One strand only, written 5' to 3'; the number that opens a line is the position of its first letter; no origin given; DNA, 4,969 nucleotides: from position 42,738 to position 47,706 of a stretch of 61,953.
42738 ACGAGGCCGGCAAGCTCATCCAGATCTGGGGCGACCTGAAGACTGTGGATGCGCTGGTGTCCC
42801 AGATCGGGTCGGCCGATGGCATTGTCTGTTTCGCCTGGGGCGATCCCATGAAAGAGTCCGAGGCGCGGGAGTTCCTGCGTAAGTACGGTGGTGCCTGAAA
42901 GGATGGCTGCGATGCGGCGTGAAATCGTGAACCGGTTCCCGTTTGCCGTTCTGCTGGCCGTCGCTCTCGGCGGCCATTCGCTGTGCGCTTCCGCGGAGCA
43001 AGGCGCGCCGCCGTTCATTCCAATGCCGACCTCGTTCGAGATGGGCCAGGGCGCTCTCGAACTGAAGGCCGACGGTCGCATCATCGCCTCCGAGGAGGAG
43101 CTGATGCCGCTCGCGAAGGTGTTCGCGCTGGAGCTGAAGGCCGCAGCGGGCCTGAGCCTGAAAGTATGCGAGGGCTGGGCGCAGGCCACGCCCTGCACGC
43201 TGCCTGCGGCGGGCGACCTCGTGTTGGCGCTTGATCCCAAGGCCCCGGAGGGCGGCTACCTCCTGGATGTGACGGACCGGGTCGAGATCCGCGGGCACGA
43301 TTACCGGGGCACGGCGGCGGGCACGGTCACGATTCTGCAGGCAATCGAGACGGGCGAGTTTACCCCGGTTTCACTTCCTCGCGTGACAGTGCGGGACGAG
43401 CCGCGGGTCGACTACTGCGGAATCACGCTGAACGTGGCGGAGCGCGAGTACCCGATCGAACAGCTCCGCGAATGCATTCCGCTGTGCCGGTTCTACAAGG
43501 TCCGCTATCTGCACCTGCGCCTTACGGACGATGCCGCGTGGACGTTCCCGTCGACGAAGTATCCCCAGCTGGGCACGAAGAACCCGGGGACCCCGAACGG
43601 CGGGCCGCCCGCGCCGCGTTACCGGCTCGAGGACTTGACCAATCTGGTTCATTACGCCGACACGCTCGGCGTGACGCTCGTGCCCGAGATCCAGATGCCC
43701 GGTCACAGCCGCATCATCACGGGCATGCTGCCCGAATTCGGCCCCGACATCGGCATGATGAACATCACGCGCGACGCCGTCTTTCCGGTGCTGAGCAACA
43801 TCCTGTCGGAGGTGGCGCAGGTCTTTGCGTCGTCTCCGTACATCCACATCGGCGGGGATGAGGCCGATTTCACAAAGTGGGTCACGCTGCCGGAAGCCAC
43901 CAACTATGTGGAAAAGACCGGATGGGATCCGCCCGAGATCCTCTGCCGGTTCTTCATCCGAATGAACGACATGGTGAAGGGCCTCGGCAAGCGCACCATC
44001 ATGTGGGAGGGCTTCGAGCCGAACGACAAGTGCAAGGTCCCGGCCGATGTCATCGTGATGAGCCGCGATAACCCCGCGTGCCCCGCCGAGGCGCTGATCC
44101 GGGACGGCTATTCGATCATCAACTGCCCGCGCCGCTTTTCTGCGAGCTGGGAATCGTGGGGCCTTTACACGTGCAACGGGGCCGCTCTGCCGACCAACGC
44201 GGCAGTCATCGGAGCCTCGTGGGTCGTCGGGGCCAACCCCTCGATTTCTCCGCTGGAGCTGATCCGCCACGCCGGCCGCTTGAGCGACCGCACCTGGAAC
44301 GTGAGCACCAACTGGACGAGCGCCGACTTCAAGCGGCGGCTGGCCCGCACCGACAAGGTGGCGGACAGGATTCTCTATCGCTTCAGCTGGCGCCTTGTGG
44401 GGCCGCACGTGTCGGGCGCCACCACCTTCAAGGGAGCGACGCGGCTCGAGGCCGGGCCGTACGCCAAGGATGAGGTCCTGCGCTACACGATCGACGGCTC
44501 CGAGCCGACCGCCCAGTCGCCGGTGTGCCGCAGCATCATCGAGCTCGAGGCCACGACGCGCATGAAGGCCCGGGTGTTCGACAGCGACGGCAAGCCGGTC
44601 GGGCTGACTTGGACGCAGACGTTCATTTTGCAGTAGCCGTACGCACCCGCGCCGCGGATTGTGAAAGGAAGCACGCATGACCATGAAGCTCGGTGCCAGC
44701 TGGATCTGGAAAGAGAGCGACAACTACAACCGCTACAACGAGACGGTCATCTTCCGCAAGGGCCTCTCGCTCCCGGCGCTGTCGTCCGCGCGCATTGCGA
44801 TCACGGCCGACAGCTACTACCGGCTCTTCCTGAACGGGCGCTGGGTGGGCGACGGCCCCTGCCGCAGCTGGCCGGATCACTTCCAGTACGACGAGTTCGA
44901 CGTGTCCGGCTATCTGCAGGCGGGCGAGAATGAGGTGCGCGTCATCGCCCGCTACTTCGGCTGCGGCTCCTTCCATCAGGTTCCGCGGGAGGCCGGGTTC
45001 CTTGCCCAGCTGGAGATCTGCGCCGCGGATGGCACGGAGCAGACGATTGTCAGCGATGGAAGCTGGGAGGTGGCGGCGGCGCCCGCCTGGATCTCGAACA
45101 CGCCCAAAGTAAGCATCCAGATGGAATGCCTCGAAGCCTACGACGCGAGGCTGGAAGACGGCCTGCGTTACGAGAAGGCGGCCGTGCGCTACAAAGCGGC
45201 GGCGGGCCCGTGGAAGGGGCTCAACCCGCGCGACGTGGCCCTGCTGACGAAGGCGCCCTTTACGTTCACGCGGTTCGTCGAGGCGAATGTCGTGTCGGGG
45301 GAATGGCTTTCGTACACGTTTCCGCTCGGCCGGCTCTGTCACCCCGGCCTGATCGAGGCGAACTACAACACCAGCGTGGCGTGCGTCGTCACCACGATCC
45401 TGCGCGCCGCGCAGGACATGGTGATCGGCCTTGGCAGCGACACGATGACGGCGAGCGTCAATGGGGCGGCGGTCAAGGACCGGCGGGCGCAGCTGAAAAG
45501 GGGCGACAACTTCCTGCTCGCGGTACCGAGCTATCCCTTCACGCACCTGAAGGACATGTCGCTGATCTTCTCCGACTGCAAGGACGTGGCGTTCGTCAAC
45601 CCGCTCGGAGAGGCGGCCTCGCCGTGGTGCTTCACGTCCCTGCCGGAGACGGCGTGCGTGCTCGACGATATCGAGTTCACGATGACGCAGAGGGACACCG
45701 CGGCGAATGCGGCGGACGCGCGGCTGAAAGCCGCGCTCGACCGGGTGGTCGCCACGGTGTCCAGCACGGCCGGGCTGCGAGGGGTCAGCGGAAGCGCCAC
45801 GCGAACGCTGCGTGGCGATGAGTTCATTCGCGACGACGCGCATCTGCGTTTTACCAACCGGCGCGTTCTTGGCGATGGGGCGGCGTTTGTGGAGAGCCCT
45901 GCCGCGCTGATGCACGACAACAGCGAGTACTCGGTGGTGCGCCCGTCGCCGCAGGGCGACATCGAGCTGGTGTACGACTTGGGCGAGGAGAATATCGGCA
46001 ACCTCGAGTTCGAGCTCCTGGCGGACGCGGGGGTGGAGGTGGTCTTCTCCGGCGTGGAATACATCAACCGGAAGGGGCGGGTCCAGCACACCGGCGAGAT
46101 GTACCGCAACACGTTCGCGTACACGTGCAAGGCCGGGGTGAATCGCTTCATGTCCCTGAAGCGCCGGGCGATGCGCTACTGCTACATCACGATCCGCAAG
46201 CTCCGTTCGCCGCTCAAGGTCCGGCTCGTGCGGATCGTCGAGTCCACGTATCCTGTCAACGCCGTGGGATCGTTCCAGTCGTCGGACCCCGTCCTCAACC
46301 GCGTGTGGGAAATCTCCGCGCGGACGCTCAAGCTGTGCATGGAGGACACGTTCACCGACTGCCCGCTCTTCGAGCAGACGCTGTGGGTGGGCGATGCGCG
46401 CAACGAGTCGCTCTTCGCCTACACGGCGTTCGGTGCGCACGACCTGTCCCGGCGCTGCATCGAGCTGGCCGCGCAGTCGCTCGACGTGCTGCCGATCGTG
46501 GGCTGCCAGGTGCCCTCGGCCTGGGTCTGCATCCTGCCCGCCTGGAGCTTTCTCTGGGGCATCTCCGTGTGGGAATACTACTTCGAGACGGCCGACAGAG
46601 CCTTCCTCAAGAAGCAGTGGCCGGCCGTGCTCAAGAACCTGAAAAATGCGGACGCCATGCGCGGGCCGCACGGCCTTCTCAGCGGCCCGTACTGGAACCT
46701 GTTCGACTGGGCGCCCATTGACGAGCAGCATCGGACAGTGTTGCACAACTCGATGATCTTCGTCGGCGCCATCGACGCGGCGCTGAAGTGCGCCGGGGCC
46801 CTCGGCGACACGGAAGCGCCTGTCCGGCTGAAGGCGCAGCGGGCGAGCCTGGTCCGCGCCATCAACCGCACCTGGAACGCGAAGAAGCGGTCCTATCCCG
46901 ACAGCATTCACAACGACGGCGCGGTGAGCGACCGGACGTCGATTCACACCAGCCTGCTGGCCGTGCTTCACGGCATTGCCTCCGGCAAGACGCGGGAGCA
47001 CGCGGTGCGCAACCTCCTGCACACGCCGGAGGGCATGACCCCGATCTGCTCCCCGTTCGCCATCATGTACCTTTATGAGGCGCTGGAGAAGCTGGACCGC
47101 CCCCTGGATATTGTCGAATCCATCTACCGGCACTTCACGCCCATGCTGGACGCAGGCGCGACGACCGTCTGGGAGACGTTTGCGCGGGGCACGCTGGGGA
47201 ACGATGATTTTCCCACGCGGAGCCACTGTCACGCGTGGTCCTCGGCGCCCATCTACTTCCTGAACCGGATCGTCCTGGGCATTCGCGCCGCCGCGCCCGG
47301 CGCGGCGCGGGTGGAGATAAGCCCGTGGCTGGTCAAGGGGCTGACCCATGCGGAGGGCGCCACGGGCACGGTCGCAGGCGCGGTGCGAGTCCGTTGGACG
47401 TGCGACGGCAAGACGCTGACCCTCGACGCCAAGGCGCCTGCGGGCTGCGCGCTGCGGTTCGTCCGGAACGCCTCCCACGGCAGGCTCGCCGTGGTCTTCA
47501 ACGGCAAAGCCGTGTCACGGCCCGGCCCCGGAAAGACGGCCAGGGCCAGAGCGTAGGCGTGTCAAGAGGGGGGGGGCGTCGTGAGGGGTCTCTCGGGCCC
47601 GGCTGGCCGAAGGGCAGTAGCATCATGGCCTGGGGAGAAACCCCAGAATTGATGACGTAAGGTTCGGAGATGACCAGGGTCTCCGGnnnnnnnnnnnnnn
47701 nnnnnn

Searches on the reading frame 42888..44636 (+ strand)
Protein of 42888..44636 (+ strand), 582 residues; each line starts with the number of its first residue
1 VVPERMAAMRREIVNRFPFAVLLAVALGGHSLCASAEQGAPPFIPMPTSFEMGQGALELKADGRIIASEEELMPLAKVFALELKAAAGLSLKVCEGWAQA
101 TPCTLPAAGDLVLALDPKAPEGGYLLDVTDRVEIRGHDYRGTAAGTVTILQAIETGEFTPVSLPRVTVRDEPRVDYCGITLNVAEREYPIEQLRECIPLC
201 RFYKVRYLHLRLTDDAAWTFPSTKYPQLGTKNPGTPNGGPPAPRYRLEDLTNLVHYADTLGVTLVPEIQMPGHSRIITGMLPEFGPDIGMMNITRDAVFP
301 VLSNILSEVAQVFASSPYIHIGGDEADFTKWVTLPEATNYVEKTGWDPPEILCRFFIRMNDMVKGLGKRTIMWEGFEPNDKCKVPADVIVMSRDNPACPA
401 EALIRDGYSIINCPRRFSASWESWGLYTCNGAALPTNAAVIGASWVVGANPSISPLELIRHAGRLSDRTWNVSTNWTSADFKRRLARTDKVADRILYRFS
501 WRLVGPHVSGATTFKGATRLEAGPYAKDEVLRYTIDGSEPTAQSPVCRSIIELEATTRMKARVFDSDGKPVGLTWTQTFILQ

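Call 61: search_protein_families(library=pfam, proteins=[window:42888-44636:+], max_evalue=0.0001)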
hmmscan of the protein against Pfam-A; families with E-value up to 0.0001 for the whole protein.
window:42888-44636:+ (582 aa): 4 families
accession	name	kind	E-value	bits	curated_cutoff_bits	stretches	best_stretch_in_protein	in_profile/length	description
PF00728.28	Glyco_hydro_20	-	1.3e-36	127.1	22.3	1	176-417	3-264/348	Glycosyl hydrolase family 20, catalytic domain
PF02838.20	Glyco_hydro_20b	-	4.4e-15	57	26.1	1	42-170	3-123/124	Glycosyl hydrolase family 20, domain 2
PF13290.12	CHB_HEX_C_1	-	9.2e-09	35.6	22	1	527-569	19-61/67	Chitobiase/beta-hexosaminidase C-terminal domain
PF13287.12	Fn3_assoc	-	2.7e-06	27.8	23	1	531-569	12-50/59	Fn3 associated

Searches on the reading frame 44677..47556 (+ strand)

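Call 61: search_protein_families(library=pfam, proteins=[window:44677-47556:+], max_evalue=0.0001)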
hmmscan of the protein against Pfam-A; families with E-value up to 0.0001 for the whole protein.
window:44677-47556:+ (959 aa): 5 families
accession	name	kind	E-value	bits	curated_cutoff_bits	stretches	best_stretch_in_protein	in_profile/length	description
PF17389.8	Bac_rhamnosid6H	-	2.9e-38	132.4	24.5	1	530-866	3-339/339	Bacterial alpha-L-rhamnosidase 6 hairpin glycosidase domain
PF08531.16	Bac_rhamnosid_N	-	4.3e-13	49.9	25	1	35-159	3-132/172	Alpha-L-rhamnosidase N-terminal domain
PF17390.7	Bac_rhamnosid_C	-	7e-07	29.4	22.1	1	868-927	1-60/78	Bacterial alpha-L-rhamnosidase C-terminal domain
PF22422.2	MGH1-like_GH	-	5e-06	26.8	27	0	693-788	177-272/356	Mannosylglycerate hydrolase MGH1-like glycoside hydrolase domain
PF05592.18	Bac_rhamnosid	-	2.5e-05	24.6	22.2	1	429-507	6-87/102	Bacterial alpha-L-rhamnosidase concanavalin-like domain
